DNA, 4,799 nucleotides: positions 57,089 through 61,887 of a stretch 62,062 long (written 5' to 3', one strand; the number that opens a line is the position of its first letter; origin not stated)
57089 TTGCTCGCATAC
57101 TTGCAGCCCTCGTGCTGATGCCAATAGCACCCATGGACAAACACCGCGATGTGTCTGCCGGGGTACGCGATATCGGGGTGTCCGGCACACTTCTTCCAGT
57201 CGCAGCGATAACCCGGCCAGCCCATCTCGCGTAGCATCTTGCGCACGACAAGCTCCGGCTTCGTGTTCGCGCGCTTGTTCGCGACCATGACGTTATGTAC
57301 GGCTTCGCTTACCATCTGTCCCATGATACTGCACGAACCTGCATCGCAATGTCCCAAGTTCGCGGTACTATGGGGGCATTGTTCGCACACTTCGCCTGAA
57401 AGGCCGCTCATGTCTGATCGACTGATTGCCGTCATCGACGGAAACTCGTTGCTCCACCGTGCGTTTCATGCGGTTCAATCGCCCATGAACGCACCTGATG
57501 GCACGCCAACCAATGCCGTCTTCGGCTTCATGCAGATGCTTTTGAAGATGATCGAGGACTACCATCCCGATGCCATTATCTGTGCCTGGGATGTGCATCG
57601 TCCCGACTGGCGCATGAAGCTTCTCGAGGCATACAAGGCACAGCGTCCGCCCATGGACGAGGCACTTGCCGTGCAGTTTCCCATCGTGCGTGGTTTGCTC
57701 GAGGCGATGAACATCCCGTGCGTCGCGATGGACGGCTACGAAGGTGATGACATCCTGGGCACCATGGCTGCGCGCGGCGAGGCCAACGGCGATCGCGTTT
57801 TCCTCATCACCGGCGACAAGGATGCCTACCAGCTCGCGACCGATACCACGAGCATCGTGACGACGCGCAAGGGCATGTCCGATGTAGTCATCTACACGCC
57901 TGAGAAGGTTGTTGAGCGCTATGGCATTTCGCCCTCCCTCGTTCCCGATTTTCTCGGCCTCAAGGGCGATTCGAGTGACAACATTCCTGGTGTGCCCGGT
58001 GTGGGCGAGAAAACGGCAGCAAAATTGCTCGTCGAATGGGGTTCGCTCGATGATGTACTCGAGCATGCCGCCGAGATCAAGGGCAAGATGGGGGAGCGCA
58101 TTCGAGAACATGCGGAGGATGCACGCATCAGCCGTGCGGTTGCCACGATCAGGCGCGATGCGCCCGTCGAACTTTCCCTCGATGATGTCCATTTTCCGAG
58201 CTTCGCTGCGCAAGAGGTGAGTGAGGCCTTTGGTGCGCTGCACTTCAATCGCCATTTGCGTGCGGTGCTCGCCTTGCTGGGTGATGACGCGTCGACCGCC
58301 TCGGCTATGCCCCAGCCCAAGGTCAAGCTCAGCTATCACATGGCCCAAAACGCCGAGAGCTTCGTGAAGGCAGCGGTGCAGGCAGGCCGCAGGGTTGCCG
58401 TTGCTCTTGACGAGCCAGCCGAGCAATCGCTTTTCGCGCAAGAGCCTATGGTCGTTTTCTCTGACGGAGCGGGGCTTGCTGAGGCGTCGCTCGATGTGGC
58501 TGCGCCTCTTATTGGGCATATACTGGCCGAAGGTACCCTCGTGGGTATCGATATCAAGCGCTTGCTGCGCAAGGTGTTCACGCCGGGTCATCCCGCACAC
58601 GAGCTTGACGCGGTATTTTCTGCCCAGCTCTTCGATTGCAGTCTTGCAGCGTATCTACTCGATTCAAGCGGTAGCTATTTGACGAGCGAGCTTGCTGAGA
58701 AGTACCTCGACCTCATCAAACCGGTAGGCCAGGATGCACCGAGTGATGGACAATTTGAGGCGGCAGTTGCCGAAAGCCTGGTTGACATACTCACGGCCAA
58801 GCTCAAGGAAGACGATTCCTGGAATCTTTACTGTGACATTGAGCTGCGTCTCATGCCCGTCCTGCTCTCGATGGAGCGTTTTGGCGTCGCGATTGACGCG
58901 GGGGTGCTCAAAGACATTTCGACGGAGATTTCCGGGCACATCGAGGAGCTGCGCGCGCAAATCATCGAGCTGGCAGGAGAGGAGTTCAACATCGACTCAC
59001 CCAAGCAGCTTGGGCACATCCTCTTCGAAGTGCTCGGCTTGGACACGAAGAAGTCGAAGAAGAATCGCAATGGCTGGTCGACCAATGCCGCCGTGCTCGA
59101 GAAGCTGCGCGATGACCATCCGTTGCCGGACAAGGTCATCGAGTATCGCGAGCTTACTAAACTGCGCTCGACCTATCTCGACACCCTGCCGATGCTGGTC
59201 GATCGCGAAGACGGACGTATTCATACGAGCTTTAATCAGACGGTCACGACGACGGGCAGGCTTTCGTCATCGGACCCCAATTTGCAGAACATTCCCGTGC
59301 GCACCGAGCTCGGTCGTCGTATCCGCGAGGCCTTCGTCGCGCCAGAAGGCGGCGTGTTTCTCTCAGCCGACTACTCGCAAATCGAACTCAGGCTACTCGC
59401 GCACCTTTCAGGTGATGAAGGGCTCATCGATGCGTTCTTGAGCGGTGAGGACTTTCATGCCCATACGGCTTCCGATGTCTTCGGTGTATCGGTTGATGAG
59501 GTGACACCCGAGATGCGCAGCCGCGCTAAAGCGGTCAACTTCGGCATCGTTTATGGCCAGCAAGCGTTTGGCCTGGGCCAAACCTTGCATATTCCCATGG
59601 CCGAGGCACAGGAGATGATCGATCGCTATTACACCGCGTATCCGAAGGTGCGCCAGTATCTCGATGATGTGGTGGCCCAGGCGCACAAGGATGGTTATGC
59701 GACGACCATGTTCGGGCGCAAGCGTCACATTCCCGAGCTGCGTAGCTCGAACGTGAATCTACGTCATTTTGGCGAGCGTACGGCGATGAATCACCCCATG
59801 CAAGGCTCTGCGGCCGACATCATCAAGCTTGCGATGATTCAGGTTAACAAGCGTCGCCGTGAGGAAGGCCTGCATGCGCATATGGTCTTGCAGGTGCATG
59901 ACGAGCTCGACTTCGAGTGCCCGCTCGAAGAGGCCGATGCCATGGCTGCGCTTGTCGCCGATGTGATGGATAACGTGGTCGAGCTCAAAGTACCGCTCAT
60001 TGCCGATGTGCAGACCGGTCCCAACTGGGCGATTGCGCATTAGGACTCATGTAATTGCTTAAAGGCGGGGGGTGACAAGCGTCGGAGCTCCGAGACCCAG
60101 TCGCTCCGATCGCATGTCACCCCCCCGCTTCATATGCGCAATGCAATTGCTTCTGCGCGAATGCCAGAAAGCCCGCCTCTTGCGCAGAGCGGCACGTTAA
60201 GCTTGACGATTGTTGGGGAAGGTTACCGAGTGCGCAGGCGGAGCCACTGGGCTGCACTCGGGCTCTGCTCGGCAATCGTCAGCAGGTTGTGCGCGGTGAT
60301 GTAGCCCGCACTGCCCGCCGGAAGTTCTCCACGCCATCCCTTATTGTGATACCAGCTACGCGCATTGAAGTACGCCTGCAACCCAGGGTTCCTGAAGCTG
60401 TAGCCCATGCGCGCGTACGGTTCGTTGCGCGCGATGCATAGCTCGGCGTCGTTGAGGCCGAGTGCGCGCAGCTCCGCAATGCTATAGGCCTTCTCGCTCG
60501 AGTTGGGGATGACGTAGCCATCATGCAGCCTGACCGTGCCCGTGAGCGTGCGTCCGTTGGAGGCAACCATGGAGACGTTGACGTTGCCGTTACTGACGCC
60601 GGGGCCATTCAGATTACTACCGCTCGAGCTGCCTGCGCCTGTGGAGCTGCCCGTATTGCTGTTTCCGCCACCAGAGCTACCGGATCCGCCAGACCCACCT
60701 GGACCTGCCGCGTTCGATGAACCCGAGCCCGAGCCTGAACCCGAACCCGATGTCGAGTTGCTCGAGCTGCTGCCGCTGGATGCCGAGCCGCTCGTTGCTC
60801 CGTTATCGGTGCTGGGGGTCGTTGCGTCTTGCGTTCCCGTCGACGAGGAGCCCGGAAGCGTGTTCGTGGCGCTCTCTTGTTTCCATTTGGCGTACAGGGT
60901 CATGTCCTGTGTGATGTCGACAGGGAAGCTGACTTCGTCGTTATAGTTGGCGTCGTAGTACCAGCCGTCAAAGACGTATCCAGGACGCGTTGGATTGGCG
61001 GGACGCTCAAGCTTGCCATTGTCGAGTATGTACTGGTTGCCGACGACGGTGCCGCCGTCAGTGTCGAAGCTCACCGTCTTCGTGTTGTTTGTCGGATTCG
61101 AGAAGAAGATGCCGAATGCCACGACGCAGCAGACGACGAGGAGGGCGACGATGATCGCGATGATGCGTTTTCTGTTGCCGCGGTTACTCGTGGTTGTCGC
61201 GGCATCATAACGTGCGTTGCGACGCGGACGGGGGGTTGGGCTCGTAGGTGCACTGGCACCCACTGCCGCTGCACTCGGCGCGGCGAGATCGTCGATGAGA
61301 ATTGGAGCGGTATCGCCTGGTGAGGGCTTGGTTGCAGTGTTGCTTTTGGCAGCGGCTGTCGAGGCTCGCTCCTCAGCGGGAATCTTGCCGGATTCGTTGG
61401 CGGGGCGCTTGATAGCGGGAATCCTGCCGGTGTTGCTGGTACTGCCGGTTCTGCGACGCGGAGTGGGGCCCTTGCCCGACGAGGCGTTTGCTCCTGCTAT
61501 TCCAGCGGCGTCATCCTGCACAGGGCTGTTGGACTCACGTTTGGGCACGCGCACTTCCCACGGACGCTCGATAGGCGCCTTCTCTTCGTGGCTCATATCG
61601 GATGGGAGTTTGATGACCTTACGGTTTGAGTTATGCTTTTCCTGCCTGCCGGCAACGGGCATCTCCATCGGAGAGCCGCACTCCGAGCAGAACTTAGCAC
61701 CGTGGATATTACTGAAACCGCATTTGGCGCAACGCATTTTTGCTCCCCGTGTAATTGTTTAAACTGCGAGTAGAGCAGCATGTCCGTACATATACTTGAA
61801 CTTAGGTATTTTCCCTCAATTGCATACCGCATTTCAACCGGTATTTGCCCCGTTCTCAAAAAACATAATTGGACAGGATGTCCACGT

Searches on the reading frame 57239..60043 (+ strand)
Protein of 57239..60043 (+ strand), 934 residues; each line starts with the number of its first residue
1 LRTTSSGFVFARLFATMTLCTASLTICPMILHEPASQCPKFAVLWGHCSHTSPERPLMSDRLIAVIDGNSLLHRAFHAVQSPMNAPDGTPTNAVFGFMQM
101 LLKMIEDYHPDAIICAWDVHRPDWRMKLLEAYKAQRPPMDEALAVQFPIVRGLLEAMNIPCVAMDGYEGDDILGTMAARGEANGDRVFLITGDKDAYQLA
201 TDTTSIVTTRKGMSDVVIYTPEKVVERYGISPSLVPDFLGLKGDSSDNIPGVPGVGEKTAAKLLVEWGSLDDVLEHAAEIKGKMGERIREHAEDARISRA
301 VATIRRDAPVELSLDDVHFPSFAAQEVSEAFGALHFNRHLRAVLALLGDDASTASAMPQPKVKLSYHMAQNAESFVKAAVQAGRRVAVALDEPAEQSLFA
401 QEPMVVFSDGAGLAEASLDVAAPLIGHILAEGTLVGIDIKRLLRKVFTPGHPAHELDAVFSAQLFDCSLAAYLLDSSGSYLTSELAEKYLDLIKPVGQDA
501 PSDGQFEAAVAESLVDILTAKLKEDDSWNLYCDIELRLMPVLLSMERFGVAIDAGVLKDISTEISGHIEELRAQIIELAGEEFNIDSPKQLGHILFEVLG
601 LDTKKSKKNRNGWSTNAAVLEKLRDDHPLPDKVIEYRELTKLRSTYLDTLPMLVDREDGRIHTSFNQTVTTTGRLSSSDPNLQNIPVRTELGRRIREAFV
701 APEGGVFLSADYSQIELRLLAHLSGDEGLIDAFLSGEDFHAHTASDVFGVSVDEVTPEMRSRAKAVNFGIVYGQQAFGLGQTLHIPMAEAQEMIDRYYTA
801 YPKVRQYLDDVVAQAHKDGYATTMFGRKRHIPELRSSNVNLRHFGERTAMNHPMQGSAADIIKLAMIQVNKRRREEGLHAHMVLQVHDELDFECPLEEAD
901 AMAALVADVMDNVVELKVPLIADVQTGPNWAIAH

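Call 8: search_protein_families(library=pfam, proteins=[window:57239-60043:+], max_evalue=0.0001)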
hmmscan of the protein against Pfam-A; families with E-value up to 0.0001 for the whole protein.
window:57239-60043:+ (934 aa): 3 families
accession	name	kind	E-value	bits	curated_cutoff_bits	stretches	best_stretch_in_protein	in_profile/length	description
PF00476.26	DNA_pol_A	-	3.9e-161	536.7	34.3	1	557-931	4-380/381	DNA polymerase family A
PF02739.22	5_3_exonuc_N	-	4.9e-54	182.9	34.3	1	64-229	3-164/164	5'-3' exonuclease, N-terminal resolvase-like domain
PF01367.25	5_3_exonuc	-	4.1e-32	111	40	1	231-321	2-93/97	5'-3' exonuclease, C-terminal SAM fold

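Call 66: list_cluster_members(proteins=[window:57239-60043:+, window:54625-56037:+, window:50680-51579:+, window:36429-37559:+])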
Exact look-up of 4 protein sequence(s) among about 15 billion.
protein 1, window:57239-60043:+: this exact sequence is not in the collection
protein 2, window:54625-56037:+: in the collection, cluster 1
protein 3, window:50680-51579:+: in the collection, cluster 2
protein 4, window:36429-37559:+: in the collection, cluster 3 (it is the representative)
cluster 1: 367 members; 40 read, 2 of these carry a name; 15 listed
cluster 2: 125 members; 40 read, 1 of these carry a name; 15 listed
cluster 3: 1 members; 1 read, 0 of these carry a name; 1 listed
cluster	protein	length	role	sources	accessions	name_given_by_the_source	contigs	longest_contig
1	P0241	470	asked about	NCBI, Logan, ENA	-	-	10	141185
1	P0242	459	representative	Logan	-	-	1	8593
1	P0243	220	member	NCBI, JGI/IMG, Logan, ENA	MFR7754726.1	MAG: winged helix-turn-helix domain-containing protein [Bacteroidales bacterium]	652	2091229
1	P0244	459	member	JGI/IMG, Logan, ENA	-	glutamine synthetase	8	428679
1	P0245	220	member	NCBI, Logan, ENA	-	-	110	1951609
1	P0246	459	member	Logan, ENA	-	-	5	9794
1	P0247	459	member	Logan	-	-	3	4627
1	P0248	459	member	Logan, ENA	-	-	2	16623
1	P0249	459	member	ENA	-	-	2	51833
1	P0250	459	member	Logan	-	-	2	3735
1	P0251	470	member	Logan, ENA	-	-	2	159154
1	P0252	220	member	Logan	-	-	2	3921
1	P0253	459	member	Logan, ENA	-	-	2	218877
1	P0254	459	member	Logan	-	-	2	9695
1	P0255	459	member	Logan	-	-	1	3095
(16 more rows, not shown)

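Call 67: find_homologous_proteins(query=window:57239-60043:+, max_evalue=1e-50)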
Query window:57239-60043:+ (934 aa): 8000 proteins with E <= 1e-50 among 8000 candidates; the best 120 are listed.
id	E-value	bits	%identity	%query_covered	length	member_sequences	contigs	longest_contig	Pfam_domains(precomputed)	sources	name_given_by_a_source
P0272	0.0e+0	1842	93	94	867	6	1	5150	PF01367.26,PF02739.23,PF00476.27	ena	-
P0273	0.0e+0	1831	92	94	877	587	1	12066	PF01367.26,PF02739.23,PF00476.27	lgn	-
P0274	0.0e+0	1808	91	94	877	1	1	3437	PF01367.26,PF02739.23,PF00476.27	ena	-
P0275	0.0e+0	1680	83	94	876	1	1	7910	PF01367.26,PF02739.23,PF00476.27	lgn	-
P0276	0.0e+0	1604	81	94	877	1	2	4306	PF01367.26,PF02739.23,PF00476.27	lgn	-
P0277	0.0e+0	1576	79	94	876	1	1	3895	PF01367.26,PF02739.23,PF00476.27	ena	-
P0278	0.0e+0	1566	78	94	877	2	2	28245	PF01367.26,PF02739.23,PF00476.27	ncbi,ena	-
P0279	0.0e+0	1562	79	94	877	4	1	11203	PF01367.26,PF02739.23,PF00476.27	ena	-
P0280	0.0e+0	1561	79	94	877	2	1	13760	PF01367.26,PF02739.23,PF00476.27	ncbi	-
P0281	0.0e+0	1508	77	94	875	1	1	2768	PF01367.26,PF02739.23,PF00476.27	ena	-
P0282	0.0e+0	1466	74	94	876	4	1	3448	PF01367.26,PF02739.23,PF00476.27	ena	-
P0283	0.0e+0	1462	75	94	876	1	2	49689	PF01367.26,PF02739.23,PF00476.27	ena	-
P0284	0.0e+0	1424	93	73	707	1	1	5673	PF01367.26,PF00476.27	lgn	-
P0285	0.0e+0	1415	73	94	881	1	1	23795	PF01367.26,PF02739.23,PF00476.27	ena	-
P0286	0.0e+0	1382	72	94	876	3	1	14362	PF01367.26,PF02739.23,PF00476.27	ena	-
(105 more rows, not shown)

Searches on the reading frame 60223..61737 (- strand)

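Call 8: search_protein_families(library=pfam, proteins=[window:60223-61737:-], max_evalue=0.0001)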
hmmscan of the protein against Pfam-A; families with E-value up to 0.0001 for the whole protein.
window:60223-61737:- (504 aa): 2 families
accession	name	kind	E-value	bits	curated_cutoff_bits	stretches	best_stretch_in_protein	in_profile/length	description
PF09479.16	Flg_new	-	3e-18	66.1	27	1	221-284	2-65/65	Listeria-Bacteroides repeat domain (List_Bact_rpt)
PF13308.11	YARHG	-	1.1e-14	54.6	27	1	407-465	2-58/85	YARHG domain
